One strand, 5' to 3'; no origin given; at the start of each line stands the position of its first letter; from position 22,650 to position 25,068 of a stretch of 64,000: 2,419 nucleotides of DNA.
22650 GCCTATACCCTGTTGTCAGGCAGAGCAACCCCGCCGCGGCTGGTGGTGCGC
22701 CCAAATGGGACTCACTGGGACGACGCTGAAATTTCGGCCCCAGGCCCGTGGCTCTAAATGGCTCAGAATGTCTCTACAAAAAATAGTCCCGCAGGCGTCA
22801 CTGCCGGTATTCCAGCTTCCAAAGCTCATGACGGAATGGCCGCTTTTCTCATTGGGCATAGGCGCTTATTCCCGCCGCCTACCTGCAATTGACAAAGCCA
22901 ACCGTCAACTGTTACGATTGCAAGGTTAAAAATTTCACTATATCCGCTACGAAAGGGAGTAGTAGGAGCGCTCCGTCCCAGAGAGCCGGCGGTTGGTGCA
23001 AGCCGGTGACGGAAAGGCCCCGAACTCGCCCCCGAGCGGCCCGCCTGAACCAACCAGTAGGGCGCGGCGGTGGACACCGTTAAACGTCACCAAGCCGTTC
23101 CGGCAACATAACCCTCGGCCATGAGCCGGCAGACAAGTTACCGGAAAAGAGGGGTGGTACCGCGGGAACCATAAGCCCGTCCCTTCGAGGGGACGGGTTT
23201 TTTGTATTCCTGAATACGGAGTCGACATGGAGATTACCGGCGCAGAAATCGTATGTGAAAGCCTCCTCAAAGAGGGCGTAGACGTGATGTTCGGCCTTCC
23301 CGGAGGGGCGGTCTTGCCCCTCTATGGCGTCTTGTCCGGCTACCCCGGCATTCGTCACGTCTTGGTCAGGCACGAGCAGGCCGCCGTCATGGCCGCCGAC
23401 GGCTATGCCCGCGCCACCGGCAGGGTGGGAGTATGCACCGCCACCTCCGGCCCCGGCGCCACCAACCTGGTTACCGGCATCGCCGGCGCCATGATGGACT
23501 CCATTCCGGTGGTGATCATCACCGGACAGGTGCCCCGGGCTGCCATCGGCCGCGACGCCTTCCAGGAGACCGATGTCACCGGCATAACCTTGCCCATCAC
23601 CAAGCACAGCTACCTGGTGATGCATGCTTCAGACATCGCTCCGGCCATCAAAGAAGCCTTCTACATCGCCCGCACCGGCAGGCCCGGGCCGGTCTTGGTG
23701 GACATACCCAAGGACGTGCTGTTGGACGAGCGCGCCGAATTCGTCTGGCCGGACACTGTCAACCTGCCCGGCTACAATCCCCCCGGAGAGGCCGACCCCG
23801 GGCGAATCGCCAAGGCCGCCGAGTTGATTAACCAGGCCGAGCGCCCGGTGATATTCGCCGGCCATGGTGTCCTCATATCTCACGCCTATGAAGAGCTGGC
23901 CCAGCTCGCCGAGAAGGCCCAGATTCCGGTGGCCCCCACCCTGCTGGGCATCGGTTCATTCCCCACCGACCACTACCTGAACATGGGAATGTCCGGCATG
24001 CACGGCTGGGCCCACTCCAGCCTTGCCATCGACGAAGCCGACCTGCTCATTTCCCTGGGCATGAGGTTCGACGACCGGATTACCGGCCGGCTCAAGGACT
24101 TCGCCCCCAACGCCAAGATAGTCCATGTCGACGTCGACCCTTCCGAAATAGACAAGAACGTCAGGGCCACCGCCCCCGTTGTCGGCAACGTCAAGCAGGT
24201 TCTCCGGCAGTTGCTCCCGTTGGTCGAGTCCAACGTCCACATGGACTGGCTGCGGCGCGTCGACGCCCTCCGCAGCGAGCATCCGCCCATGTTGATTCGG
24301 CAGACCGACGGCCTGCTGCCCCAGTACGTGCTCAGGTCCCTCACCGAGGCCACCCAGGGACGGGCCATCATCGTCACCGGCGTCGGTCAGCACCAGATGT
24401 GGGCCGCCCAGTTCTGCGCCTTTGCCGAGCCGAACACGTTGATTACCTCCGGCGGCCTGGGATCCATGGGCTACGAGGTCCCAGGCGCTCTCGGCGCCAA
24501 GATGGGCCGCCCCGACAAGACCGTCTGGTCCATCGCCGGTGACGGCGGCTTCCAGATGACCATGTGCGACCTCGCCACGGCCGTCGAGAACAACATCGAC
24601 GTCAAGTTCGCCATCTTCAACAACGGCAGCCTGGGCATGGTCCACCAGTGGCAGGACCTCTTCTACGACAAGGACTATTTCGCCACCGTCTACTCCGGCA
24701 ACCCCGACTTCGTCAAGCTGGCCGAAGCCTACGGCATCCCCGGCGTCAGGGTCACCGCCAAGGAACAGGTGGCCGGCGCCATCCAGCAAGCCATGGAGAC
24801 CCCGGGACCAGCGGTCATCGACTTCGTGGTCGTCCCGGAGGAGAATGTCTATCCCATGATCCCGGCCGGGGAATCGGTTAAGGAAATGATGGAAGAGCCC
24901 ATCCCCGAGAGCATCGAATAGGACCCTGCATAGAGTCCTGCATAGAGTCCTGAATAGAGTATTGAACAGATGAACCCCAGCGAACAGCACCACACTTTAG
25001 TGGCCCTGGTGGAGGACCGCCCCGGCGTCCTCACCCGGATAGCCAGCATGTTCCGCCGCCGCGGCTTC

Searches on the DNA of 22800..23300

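Call 61: search_rna_families(source=window, start=22800, end=23300, threshold=gathering, show_alignments=1)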
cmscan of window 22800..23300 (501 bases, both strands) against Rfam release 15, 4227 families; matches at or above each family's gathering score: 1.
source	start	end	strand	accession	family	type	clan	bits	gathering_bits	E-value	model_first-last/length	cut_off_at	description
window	22940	23187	+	RF00230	T-box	Cis-reg; leader;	-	111.4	93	6.7e-26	1-219/219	no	T-box leader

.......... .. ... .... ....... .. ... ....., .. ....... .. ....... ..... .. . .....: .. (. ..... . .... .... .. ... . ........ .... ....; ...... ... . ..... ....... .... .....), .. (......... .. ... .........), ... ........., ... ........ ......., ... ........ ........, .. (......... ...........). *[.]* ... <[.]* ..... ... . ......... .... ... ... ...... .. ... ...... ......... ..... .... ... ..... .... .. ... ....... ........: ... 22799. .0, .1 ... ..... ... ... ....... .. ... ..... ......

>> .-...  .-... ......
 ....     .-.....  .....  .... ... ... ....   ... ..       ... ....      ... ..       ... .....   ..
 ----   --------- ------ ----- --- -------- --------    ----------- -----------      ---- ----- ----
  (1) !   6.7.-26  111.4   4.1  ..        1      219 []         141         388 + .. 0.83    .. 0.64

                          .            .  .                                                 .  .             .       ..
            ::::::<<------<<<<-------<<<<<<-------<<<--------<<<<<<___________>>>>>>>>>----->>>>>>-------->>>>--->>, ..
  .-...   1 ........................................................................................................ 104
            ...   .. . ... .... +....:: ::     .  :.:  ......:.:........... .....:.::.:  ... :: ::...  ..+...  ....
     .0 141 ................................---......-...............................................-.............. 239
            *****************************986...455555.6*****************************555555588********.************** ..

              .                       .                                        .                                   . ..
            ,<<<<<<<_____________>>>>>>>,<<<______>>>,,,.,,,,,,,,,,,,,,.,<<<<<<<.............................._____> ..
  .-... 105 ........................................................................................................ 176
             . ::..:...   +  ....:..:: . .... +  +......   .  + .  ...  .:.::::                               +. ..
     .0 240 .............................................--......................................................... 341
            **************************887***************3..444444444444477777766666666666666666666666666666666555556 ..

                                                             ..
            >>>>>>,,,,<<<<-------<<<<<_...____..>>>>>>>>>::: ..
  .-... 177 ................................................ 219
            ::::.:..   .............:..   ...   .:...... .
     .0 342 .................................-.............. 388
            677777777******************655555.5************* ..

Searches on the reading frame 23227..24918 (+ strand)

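Call 63: search_protein_families(library=ncbifam, proteins=[window:23227-24918:+])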
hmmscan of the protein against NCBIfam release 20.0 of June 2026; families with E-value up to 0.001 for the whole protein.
window:23227-24918:+ (564 aa): 55 families (the best 25 are shown)
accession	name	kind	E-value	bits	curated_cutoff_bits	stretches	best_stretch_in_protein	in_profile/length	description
NF004710.0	PRK06048.1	equivalog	4e-231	768.3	976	1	3-556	8-558/561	acetolactate synthase large subunit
TIGR00118.1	acolac_lg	equivalog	4.5e-225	748.3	538.35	1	4-557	2-556/557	biosynthetic-type acetolactate synthase large subunit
NF005860.0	PRK07789.1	equivalog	1.4e-219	730.5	881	1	2-555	33-598/615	acetolactate synthase large subunit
NF005824.0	PRK07710.1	equivalog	1e-207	691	976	1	3-555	17-568/573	acetolactate synthase large subunit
NF005651.0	PRK07418.1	subfamily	4.7e-206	685.7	942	1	2-557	18-581/617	acetolactate synthase large subunit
NF004919.0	PRK06276.1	equivalog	1e-202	674.6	866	1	4-557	2-559/582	acetolactate synthase large subunit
NF005228.0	PRK06725.1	equivalog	4.8e-200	665.6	991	1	2-555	15-565/571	acetolactate synthase large subunit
NF006524.0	PRK08978.1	equivalog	2.6e-193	643.2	738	1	4-557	2-546/548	acetolactate synthase 2 catalytic subunit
NF006319.0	PRK08527.1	equivalog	1.6e-192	640.9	905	1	1-555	2-558/565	acetolactate synthase large subunit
NF006016.1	PRK08155.1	equivalog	1.6e-188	627.6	870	1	2-556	2-553/554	acetolactate synthase large subunit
NF006581.0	PRK09107.1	equivalog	5.3e-184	612.8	974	1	2-555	10-573/595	acetolactate synthase 3 large subunit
NF005584.0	PRK07282.1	equivalog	7.7e-181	602.5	970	1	4-555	11-560/566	acetolactate synthase large subunit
NF005058.0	PRK06466.1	equivalog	2.2e-180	601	951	1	3-555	4-567/574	acetolactate synthase 3 large subunit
NF005409.0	PRK06965.1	equivalog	1.7e-177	591.4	1035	1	2-555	20-581/587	acetolactate synthase 3 catalytic subunit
NF006525.0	PRK08979.1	equivalog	3.2e-170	567.3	1084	1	3-555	4-565/572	acetolactate synthase 3 large subunit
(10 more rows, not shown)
